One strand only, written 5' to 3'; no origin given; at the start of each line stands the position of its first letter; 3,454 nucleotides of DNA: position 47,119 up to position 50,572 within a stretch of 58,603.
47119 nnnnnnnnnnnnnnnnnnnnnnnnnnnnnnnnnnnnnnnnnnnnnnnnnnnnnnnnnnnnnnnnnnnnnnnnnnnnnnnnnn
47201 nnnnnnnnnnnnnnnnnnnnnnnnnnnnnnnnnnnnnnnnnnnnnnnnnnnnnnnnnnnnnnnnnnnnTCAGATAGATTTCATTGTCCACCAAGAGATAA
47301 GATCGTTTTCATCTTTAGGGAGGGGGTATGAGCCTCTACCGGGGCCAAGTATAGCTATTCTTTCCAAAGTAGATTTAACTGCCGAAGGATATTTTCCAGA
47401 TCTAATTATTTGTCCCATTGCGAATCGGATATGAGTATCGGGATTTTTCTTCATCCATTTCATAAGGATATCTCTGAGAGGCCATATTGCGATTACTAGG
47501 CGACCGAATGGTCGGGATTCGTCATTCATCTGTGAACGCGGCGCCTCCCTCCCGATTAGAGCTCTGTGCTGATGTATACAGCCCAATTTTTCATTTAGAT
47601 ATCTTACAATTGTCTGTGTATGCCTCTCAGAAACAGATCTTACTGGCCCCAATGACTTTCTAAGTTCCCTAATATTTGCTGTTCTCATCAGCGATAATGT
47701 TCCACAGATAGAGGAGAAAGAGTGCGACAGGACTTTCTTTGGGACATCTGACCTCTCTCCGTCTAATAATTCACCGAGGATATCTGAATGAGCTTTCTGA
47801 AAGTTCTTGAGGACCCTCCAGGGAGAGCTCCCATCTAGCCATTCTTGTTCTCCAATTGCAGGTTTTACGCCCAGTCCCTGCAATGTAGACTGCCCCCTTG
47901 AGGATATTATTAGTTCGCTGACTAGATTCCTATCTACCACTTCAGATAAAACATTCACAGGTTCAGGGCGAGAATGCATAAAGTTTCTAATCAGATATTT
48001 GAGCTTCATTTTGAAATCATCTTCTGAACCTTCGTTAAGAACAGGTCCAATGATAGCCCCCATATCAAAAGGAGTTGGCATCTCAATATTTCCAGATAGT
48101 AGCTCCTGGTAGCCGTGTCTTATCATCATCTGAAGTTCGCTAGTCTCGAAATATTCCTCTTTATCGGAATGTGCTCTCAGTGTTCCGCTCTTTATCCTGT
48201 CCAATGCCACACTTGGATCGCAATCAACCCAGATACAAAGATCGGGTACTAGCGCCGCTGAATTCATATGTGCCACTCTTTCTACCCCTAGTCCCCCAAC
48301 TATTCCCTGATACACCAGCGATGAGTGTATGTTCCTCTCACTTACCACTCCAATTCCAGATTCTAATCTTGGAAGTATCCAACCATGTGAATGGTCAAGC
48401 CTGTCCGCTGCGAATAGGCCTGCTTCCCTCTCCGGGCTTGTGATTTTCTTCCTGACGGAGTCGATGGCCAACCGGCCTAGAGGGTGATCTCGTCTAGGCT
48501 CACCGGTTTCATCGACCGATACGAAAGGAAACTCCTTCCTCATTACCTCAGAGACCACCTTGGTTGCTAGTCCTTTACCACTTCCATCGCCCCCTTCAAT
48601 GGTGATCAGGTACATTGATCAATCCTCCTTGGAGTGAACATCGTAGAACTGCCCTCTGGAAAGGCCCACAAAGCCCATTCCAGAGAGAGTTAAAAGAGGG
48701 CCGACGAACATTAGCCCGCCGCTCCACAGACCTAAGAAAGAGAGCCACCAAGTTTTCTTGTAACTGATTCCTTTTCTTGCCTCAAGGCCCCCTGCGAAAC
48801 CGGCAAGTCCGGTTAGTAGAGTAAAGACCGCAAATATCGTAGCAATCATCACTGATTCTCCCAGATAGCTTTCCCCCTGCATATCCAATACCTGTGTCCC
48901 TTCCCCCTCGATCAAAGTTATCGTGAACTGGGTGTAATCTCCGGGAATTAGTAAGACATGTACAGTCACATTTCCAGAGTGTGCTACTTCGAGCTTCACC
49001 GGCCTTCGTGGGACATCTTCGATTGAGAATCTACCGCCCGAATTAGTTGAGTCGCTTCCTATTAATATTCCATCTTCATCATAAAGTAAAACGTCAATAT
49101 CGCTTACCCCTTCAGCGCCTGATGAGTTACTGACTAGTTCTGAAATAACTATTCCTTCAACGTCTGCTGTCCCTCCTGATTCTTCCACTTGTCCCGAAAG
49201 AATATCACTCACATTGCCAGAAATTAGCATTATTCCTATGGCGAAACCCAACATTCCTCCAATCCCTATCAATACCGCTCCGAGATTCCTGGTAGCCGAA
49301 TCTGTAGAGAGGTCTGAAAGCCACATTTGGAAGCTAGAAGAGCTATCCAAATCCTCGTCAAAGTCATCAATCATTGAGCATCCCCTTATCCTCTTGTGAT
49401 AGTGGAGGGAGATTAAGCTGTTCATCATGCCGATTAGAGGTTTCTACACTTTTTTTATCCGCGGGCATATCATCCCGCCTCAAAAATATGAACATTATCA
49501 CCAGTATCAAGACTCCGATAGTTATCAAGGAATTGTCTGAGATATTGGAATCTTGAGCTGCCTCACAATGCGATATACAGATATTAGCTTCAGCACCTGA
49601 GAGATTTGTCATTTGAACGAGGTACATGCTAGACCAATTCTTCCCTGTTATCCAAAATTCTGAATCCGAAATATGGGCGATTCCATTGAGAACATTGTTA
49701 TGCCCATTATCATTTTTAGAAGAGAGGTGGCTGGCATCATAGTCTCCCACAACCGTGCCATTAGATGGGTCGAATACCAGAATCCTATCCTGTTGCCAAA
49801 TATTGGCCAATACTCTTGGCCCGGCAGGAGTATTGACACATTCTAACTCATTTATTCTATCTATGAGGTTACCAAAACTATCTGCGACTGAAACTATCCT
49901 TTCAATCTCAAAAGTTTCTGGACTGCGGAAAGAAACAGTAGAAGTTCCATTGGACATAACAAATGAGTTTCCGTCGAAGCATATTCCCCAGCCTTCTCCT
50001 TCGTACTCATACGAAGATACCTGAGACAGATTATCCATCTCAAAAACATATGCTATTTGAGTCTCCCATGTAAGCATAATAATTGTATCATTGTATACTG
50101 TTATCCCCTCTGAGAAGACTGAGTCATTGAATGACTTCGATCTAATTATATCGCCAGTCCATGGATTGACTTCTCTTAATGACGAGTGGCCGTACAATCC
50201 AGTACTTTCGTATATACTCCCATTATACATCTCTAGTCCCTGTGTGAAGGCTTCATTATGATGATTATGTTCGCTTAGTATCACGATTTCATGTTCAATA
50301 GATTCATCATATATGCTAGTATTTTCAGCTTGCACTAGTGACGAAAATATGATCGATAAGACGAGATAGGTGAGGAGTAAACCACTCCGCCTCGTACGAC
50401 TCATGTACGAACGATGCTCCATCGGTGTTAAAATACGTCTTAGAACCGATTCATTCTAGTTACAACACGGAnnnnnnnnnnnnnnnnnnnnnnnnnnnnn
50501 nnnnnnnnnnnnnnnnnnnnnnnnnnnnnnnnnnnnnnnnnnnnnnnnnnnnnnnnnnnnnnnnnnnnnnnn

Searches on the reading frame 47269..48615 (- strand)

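Call 45: search_protein_families(library=pfam, proteins=[window:47269-48615:-], max_evalue=0.001)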
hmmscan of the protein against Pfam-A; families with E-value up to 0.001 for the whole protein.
window:47269-48615:- (448 aa): 1 family
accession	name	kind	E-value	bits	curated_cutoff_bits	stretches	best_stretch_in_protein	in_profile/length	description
PF02223.23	Thymidylate_kin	-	5.7e-24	85.3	27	1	6-173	1-163/185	Thymidylate kinase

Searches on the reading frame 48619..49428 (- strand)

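Call 45: search_protein_families(library=pfam, proteins=[window:48619-49428:-], max_evalue=0.001)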
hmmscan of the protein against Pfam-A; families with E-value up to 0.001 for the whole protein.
window:48619-49428:- (269 aa): 1 family
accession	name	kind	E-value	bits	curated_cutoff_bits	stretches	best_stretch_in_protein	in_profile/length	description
PF13620.12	CarboxypepD_reg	-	0.00022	22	32.3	1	99-172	6-81/82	Carboxypeptidase regulatory-like domain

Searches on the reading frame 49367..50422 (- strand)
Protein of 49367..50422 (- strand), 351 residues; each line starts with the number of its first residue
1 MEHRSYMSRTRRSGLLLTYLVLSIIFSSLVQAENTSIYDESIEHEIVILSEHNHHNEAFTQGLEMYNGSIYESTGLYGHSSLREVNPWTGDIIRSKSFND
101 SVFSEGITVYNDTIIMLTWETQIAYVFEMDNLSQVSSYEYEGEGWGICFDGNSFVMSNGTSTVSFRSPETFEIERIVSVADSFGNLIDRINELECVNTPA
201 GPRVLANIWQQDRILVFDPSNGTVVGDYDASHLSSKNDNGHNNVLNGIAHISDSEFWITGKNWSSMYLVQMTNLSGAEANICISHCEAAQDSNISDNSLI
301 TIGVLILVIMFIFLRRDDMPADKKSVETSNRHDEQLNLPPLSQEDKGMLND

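Call 45: search_protein_families(library=pfam, proteins=[window:49367-50422:-], max_evalue=0.001)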
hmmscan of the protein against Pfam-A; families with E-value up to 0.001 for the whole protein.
window:49367-50422:- (351 aa): 1 family
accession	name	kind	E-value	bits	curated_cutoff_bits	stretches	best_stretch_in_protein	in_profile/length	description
PF05096.18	Glu_cyclase_2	-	3.1e-74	250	22.3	1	22-270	3-248/249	Glutamine cyclotransferase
